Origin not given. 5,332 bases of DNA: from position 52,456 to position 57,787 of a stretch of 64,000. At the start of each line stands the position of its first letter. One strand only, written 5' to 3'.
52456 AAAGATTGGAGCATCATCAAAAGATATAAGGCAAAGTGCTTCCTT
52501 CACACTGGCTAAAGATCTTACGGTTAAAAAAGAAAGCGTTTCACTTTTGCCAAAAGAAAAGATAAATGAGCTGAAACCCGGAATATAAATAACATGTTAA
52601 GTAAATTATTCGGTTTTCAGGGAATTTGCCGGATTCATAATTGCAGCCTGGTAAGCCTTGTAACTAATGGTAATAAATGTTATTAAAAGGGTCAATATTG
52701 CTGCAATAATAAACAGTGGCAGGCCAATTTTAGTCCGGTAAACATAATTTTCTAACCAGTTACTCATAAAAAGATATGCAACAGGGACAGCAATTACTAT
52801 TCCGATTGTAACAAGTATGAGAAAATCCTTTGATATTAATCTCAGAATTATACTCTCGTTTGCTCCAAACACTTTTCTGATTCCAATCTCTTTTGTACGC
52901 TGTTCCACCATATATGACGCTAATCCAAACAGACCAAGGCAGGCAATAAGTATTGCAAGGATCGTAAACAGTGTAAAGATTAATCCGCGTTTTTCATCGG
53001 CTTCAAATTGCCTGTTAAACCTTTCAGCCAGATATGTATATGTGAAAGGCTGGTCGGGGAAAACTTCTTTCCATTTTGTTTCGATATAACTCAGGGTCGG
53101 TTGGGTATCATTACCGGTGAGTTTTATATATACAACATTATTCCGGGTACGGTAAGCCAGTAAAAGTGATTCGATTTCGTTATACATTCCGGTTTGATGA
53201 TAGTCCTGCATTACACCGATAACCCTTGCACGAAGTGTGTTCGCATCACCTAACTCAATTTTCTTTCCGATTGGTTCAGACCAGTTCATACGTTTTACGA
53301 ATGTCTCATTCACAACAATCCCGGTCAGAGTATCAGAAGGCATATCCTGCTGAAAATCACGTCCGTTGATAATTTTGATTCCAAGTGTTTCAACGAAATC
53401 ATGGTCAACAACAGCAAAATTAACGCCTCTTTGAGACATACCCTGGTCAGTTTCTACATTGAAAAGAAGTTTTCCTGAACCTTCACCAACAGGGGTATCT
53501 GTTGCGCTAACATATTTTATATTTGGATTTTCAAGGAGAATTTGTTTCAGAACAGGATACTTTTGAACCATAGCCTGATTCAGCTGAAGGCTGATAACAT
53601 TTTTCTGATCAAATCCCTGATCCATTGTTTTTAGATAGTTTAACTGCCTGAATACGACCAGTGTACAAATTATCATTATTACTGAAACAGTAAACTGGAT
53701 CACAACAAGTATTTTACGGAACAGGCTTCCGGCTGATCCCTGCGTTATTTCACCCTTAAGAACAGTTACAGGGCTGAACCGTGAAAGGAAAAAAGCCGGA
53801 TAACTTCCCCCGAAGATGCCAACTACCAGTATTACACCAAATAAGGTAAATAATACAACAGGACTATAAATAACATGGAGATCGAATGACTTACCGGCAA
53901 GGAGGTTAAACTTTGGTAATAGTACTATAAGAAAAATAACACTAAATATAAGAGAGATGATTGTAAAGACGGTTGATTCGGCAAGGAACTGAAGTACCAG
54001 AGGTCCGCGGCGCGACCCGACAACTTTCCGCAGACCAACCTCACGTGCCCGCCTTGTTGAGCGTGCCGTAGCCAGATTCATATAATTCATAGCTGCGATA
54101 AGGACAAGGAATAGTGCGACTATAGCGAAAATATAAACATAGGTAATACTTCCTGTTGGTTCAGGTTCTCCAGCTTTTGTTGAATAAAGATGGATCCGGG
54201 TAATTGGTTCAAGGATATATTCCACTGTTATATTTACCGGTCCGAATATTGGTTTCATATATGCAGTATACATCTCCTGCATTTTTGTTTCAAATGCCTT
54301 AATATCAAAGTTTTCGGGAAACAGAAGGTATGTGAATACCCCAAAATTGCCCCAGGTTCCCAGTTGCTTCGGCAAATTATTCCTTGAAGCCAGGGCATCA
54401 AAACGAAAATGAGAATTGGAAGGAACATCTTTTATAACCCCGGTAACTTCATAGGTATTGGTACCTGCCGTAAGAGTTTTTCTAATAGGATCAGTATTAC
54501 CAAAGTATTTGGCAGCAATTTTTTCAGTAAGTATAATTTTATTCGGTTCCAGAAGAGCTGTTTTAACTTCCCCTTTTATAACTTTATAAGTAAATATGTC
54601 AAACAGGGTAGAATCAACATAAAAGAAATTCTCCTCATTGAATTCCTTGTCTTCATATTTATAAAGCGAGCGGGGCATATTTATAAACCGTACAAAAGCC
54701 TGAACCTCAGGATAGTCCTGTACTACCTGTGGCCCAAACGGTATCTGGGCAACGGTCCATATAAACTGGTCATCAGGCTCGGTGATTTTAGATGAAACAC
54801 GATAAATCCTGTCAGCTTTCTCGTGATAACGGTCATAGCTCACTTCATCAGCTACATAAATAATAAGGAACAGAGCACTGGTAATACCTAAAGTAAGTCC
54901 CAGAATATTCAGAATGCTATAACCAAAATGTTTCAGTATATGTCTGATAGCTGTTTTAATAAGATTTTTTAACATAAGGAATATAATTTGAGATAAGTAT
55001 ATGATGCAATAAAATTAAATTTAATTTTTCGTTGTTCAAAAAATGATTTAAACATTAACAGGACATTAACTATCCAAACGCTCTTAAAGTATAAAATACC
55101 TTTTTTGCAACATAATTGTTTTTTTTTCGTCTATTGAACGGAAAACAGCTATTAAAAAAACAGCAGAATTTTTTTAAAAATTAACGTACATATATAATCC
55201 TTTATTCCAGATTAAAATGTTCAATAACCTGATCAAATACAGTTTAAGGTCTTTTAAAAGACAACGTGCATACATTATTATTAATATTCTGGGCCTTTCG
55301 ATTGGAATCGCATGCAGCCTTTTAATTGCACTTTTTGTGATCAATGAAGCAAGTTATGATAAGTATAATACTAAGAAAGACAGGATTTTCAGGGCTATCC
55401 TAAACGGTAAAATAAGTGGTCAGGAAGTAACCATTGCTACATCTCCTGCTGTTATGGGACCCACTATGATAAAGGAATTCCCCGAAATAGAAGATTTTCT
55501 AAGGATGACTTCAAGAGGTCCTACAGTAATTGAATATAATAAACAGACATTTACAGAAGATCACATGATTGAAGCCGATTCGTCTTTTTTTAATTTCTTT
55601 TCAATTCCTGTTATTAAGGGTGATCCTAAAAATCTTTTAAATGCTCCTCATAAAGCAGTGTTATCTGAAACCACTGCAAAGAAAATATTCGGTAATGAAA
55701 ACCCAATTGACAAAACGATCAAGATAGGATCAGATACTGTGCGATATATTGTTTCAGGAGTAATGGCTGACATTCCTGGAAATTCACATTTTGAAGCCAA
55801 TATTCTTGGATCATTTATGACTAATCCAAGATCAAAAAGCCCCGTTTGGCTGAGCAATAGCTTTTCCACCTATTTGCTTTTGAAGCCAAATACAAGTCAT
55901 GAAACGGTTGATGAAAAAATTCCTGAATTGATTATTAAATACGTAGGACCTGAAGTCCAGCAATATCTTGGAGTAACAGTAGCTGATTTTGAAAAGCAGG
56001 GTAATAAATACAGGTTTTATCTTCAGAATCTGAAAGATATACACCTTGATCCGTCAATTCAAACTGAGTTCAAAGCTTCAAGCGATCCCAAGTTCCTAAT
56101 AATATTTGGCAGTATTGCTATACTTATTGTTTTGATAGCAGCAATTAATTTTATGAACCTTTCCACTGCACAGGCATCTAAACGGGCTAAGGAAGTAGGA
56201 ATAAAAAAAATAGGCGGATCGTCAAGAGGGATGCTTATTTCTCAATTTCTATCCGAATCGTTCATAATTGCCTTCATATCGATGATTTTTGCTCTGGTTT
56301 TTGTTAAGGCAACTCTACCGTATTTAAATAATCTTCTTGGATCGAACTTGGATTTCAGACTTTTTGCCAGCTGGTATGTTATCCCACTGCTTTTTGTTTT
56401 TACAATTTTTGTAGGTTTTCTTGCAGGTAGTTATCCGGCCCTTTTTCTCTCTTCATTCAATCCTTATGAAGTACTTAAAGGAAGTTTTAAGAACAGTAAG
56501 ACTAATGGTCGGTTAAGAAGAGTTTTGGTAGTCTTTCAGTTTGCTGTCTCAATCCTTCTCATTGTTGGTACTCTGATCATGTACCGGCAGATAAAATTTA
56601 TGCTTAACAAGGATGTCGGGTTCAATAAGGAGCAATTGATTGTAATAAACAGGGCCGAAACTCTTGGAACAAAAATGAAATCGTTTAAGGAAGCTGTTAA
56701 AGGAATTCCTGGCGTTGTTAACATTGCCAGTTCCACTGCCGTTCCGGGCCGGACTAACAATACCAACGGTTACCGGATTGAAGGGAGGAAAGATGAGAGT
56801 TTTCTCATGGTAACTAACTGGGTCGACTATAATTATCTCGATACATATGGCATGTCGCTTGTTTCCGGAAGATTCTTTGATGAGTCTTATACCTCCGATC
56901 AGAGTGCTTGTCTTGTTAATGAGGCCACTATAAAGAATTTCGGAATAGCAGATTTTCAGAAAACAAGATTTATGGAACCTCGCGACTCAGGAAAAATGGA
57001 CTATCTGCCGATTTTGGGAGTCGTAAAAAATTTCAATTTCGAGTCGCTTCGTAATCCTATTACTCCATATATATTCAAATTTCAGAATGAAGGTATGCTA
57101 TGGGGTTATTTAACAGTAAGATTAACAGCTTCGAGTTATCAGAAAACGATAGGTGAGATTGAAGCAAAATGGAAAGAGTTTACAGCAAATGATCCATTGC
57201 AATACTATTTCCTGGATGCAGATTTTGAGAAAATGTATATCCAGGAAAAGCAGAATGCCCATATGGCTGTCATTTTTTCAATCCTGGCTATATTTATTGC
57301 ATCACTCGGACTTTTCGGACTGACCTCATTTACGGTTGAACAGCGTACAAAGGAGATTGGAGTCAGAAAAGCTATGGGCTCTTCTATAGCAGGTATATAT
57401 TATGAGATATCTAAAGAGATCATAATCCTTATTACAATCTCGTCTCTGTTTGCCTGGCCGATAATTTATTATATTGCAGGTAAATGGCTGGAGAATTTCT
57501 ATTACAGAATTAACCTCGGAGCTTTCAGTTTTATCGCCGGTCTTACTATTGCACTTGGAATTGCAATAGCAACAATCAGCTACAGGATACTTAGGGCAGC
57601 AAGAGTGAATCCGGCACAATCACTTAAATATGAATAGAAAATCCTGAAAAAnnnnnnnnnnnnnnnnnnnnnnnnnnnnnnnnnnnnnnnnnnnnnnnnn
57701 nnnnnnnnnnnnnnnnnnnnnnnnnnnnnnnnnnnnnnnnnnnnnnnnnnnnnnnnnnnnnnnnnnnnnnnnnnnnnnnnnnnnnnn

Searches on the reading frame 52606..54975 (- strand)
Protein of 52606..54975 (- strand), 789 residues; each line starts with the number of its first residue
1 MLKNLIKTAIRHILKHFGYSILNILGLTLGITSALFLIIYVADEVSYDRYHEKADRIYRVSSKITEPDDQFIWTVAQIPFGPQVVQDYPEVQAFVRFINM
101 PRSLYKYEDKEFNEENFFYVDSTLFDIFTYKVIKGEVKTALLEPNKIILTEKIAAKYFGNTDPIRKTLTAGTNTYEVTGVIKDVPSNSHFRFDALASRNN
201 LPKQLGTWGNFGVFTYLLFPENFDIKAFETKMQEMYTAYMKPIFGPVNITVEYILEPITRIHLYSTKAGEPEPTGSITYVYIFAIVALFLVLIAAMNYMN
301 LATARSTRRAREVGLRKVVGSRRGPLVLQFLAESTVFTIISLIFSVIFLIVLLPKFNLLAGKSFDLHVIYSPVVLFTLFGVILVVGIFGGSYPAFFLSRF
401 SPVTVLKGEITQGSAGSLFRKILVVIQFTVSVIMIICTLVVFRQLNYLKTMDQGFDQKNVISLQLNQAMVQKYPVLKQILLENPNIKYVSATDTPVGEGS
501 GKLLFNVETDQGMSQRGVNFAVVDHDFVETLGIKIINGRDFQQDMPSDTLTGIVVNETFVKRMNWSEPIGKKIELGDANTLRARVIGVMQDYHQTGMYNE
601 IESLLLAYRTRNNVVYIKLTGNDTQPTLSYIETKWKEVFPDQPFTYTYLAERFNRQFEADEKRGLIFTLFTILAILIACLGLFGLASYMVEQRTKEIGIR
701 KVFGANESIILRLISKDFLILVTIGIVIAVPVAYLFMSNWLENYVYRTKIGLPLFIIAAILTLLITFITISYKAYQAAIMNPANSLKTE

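Call 47: search_protein_families(library=pfam, proteins=[window:52606-54975:-], max_evalue=0.00001)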
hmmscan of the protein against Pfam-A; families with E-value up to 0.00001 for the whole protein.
window:52606-54975:- (789 aa): 2 families
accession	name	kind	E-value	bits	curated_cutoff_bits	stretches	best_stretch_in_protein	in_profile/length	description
PF12704.14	MacB_PCD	-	2.9e-26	93.5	27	2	20-233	1-205/207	MacB-like periplasmic core domain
PF02687.27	FtsX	-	6.8e-23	81.4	25.5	2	285-402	2-120/120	FtsX-like permease C-terminal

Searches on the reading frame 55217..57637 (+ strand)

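Call 47: search_protein_families(library=pfam, proteins=[window:55217-57637:+], max_evalue=0.00001)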
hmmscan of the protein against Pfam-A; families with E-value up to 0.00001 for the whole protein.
window:55217-57637:+ (806 aa): 2 families
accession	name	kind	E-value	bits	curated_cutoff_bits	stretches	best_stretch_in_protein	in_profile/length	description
PF02687.27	FtsX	-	7.4e-27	94.2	25.5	2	299-416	2-120/120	FtsX-like permease C-terminal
PF12704.14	MacB_PCD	-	1.5e-26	94.4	27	1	21-237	2-206/207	MacB-like periplasmic core domain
